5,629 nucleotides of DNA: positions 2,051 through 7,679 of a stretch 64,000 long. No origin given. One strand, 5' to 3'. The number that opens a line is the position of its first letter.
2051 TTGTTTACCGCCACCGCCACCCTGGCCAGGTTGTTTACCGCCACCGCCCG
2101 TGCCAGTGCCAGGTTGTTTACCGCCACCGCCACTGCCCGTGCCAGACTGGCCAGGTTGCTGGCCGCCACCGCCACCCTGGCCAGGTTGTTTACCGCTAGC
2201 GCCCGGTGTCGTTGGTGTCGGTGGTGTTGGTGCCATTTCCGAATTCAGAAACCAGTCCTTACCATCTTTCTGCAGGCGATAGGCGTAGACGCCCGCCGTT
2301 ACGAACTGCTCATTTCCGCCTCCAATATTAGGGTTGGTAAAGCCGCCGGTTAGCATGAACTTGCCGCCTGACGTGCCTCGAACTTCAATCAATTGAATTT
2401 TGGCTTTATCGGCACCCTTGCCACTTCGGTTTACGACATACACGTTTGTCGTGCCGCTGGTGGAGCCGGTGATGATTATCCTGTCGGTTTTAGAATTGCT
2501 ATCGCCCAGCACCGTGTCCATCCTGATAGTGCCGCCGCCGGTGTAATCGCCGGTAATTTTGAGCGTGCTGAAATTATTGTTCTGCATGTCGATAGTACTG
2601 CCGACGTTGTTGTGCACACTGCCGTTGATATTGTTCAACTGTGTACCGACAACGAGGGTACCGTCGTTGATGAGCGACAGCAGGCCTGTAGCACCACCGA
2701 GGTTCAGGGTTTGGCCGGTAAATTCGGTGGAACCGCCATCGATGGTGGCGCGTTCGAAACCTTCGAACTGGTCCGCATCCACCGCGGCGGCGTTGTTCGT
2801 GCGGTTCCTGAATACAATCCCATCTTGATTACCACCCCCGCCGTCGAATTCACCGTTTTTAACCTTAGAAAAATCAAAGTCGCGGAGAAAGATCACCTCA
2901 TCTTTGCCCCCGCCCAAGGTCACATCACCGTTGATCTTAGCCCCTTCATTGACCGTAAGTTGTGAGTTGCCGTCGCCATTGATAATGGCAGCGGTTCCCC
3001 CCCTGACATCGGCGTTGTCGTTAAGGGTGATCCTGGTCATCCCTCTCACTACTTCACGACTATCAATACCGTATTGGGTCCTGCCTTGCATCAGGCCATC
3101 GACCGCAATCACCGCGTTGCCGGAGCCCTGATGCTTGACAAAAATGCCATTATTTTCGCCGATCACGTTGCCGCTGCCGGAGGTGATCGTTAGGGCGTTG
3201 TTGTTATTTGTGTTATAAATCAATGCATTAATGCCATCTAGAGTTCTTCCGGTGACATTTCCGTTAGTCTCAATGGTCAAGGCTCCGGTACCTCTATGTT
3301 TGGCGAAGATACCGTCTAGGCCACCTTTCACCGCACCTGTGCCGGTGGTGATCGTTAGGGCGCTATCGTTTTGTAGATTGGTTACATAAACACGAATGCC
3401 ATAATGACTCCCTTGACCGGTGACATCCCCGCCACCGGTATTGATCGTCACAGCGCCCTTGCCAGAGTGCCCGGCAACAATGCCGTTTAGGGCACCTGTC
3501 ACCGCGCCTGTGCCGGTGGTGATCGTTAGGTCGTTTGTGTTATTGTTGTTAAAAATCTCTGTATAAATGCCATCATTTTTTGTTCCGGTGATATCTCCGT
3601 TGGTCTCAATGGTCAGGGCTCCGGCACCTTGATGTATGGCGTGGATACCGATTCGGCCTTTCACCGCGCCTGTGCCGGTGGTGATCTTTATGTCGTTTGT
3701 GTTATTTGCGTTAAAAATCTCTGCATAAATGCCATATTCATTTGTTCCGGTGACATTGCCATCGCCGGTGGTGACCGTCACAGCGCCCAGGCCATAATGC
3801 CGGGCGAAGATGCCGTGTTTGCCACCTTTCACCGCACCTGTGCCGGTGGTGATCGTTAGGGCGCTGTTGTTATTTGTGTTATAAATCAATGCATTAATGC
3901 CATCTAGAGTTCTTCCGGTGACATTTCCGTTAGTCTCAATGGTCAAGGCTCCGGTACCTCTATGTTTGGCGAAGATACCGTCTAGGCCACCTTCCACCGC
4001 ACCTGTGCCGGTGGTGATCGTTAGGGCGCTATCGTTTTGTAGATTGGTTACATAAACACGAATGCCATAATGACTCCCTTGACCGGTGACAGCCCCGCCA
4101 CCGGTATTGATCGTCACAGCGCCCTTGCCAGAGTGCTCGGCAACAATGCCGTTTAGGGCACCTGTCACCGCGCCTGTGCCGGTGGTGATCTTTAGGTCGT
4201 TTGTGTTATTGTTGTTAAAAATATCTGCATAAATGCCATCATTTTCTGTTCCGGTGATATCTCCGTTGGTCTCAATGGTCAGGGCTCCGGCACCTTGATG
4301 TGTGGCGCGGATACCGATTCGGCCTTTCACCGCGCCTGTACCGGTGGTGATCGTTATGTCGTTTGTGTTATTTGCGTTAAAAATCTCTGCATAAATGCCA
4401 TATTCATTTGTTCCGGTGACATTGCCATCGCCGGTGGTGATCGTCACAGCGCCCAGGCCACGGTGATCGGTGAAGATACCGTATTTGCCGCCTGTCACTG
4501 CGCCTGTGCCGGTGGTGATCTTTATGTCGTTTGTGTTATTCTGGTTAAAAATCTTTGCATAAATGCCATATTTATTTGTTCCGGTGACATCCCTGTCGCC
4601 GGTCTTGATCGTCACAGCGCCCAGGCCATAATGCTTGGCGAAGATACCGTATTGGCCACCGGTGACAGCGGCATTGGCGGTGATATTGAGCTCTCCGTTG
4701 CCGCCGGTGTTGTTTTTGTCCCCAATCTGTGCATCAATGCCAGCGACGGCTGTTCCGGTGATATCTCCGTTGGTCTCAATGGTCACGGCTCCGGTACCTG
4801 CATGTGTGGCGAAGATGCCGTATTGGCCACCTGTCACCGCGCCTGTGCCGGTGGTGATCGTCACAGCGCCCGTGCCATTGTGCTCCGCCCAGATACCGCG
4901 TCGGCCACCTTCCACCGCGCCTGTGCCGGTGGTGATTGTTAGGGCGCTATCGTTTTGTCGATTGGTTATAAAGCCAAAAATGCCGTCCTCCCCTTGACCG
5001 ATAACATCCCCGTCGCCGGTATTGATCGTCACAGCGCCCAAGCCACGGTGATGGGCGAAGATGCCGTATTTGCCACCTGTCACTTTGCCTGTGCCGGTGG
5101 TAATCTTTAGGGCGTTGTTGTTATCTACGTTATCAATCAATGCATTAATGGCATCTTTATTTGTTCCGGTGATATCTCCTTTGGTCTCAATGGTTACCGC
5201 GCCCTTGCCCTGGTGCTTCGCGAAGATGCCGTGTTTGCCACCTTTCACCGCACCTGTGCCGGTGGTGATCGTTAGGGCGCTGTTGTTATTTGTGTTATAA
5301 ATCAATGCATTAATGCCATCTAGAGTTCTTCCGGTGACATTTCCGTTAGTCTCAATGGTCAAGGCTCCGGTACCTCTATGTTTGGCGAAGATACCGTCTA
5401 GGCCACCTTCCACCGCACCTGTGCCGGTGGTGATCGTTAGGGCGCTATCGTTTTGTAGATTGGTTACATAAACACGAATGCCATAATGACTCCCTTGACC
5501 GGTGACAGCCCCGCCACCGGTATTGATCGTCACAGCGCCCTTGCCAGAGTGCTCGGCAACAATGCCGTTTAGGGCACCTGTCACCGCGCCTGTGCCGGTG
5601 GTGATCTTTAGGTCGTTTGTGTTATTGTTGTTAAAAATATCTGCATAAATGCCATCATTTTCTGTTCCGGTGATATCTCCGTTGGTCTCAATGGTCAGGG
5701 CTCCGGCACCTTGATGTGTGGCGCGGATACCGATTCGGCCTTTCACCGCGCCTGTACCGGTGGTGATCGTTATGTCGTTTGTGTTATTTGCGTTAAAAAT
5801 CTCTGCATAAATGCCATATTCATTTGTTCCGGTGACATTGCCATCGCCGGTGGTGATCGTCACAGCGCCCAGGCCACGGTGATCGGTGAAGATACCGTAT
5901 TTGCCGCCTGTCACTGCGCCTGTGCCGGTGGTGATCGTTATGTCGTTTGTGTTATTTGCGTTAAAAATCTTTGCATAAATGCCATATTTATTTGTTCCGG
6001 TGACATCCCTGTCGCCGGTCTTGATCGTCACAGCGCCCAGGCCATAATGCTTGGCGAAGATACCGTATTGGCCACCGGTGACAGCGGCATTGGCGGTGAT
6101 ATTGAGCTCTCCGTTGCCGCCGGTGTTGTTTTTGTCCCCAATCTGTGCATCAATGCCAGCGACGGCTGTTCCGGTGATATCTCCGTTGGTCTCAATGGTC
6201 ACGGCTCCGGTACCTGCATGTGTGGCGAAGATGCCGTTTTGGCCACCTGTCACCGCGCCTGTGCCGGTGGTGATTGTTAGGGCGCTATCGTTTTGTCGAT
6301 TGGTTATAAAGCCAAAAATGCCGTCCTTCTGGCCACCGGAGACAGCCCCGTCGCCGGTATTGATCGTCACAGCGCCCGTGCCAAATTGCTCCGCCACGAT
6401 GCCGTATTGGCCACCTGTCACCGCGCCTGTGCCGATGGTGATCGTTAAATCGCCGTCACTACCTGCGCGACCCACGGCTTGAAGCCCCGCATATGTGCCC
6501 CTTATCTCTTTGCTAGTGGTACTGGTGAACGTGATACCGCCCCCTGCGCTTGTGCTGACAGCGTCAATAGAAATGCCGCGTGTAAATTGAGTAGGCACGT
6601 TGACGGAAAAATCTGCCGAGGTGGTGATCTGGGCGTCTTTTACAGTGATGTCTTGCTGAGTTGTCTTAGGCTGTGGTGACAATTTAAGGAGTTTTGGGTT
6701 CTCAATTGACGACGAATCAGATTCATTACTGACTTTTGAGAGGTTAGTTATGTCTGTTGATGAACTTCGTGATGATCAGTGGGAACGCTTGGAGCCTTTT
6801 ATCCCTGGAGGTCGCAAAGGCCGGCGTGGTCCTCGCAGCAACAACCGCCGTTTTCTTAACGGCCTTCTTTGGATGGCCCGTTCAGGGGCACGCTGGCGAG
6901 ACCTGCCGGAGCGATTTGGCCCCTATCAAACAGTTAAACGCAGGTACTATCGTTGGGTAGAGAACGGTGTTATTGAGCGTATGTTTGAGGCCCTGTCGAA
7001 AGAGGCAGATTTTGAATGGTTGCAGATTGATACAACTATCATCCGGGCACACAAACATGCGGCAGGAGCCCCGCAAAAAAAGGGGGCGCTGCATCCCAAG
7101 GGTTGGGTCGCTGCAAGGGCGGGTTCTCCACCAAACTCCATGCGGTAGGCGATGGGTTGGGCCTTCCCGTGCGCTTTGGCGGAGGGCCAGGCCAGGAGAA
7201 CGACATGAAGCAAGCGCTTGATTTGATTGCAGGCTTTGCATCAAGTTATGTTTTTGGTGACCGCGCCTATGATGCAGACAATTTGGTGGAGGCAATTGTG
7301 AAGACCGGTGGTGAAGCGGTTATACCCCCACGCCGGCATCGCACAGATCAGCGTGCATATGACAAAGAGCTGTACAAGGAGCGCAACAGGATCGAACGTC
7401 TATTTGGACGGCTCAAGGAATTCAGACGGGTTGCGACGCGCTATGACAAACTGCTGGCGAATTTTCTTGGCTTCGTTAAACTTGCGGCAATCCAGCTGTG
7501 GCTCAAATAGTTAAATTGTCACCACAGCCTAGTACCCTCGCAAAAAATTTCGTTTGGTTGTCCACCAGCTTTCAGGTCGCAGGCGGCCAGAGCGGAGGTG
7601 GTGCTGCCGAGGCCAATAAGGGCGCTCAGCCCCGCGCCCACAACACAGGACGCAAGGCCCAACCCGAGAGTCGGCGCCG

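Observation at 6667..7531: IS711/IS427-like element inserted into the 5' end of a giant autotransporter gene, with an apparently reversible in-frame disruption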

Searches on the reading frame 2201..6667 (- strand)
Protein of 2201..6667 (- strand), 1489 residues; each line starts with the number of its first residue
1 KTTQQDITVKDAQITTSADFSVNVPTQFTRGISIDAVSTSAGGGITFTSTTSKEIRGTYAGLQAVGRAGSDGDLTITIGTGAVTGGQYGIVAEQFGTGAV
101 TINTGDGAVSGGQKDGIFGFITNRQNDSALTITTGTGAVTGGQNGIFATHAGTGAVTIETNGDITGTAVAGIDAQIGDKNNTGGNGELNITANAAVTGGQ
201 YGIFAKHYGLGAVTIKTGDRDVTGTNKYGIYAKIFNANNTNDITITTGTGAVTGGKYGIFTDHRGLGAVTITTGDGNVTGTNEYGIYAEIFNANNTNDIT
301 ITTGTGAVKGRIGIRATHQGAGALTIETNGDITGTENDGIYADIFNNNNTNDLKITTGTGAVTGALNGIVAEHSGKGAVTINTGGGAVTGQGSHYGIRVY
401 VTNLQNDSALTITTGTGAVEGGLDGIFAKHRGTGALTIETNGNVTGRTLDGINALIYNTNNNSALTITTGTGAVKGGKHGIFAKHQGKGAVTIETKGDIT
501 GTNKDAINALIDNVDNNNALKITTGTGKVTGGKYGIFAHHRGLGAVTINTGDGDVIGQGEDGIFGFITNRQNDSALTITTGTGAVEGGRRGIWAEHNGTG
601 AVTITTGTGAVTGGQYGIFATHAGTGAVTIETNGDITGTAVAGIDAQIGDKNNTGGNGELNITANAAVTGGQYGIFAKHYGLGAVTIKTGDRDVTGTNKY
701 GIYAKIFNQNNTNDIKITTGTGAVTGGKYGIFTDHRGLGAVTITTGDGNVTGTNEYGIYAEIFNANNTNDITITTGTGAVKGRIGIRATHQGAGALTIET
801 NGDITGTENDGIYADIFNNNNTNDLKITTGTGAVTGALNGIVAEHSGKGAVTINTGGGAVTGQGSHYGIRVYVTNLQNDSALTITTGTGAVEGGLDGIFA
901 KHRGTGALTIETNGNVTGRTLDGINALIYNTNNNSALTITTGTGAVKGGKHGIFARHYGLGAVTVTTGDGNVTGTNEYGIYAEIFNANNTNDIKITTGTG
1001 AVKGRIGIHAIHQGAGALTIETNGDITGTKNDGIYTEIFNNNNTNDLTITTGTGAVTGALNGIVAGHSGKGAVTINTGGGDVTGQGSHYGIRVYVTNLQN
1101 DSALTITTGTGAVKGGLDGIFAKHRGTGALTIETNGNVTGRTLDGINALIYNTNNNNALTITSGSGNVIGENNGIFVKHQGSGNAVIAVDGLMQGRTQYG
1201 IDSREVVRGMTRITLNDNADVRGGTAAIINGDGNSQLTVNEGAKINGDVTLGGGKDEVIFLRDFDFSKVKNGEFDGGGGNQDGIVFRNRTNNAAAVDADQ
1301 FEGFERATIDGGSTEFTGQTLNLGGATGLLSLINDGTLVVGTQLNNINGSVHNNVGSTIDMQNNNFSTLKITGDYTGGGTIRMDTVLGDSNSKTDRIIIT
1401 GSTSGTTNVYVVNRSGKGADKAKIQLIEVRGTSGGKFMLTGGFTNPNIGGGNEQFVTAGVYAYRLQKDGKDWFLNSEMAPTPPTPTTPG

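Call 45: search_protein_families(library=pfam, proteins=[window:2201-6667:-], max_evalue=1)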
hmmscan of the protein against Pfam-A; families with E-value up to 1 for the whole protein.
window:2201-6667:- (1489 aa): 5 families
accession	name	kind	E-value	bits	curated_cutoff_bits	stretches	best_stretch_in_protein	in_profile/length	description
PF18883.6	AC_1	-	8.5e-16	58.4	27.1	1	1355-1441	9-103/114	Autochaperone Domain Type 1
PF13740.12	ACT_6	-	0.022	15.1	23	0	222-247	7-32/76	ACT domain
PF13629.12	T2SS-T3SS_pil_N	-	0.029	14.5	23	1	1394-1422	39-67/72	Pilus formation protein N terminal region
PF01085.23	HH_signal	-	0.032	14.4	22.1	0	678-706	116-141/161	Hedgehog amino-terminal signalling domain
PF20101.4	DUF6491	-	0.26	11.7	27.5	0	1096-1133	80-117/138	Family of unknown function (DUF6491)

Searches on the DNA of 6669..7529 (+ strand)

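Call 8: search_dna_similar(query=window:6669-7529:+, collection=plasmids, mode=distant, max_rows=25)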
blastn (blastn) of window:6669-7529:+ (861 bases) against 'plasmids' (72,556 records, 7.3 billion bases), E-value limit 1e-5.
Records with a match: 139; places in all: 189; records where one place covers at least 80% of the query: 72.
Best place of each record, by identity: 80-90% 2; 60-80% 137.
By first word of the organism name: Rhizobium 67; Sinorhizobium 26; Agrobacterium 23; Bradyrhizobium 4; Mesorhizobium 3; Methylobacterium 2; Xanthobacter 2; Methylocella 2; Shinella 1; Sphingobium 1; and 8 more.
By predicted mobility (MOB-suite, as given by PLSDB): conjugative 94; non-mobilizable 39; mobilizable 6.
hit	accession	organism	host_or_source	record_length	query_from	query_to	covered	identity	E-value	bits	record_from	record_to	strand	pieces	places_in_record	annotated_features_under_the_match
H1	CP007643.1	Rhizobium etli bv. phaseoli str. IE4803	Phaseolus vulgaris,whole organism,nodule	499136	1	861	100%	67.2%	2e-59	238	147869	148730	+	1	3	hypothetical protein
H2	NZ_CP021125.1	Rhizobium sp. Kim5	Phaseolus vulgaris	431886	1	861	100%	67.2%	2e-59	238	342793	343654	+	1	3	IS5-like element ISRel11 family transposase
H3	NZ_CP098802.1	Rhizobium anhuiense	Trifolium dubium,Cell culture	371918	1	861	100%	67.0%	2e-59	237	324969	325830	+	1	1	IS5 family transposase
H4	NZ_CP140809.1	Rhizobium beringeri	Trifolium pratense,whole organism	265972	1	861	100%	67.0%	2e-59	237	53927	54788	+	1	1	IS5 family transposase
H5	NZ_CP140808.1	Rhizobium beringeri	Trifolium pratense,whole organism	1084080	1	861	100%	67.0%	2e-58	233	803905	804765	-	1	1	record has no annotation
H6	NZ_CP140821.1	Rhizobium johnstonii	Trifolium pratense,whole organism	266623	1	861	100%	67.0%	2e-58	233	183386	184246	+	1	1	IS5 family transposase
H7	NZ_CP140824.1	Rhizobium johnstonii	Trifolium pratense,whole organism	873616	1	861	100%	67.0%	2e-58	233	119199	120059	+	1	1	IS5 family transposase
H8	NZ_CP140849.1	Rhizobium johnstonii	Trifolium pratense,whole organism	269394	1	861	100%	67.0%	2e-58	233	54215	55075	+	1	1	IS5 family transposase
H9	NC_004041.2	Rhizobium etli CFN 42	-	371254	1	861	100%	67.0%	1e-56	229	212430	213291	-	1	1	IS5-like element ISRel11 family transposase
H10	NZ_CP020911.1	Rhizobium etli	Phaseolus vulgaris,cell culture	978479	1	861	100%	67.0%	1e-56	229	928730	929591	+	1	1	IS5-like element ISRel11 family transposase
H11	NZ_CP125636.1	Rhizobium leguminosarum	Phaseolus vulgaris,Pure culture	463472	1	861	100%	67.0%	1e-55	225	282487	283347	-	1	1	hypothetical protein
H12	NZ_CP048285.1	Rhizobium leguminosarum bv. viciae 248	Fava bean,whole organism,nodules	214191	1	861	100%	66.9%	2e-53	217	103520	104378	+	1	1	IS5 family transposase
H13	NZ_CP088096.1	Rhizobium sp. SU303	cell culture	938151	1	861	100%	66.8%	8e-52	213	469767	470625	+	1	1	IS5 family transposase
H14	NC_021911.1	Rhizobium etli bv. mimosae str. Mim1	Mimosa affinis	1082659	1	861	100%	66.7%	5e-54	220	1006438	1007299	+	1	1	record has no annotation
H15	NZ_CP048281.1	Rhizobium leguminosarum bv. viciae 248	Fava bean,whole organism,nodules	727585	1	861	100%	66.7%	3e-50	206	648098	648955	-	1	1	IS5 family transposase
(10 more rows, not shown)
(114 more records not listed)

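Call 40: get_annotated_region(hit=H9, flank=300)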
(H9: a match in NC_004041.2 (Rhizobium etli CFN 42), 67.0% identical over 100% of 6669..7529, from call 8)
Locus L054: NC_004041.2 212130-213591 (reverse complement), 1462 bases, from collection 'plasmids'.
description: Rhizobium etli CFN 42 plasmid p42d, complete sequence
organism: Rhizobium etli CFN 42 (NCBI taxid 347834)
taxonomy: Bacteria; Pseudomonadota; Alphaproteobacteria; Hyphomicrobiales; Rhizobiaceae; Rhizobium; Rhizobium etli; Rhizobium etli CFN 42
host: -; source: -; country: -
typing (MOB-suite, as given by PLSDB): conjugative; replicon rep_cluster_287; relaxase MOBQ; mating-pair formation MPF_T
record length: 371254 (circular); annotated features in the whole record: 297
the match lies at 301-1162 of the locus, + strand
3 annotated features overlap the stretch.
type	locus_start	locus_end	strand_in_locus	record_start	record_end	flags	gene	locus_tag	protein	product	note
CDS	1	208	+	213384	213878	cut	nifX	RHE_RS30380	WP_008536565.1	nitrogen fixation protein NifX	GO:0009399 - nitrogen fixation [Evidence IEA]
CDS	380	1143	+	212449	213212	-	-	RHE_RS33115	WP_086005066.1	IS5-like element ISRel11 family transposase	GO:0006313 - DNA transposition [Evidence IEA]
CDS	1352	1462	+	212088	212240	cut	-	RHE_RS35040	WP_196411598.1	IS66 family transposase zinc-finger binding domain-containing protein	-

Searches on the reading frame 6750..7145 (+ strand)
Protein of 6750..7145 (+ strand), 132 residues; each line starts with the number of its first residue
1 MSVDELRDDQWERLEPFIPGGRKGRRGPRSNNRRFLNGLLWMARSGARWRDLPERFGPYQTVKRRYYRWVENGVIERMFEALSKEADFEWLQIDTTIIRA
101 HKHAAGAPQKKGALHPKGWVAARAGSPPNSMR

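Call 13: find_encoding_contigs(protein=window:6750-7145:+, flank=3000, max_places=10)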
Protein seq(132 aa) (132 aa): no gene with exactly this product is on record in the collection.
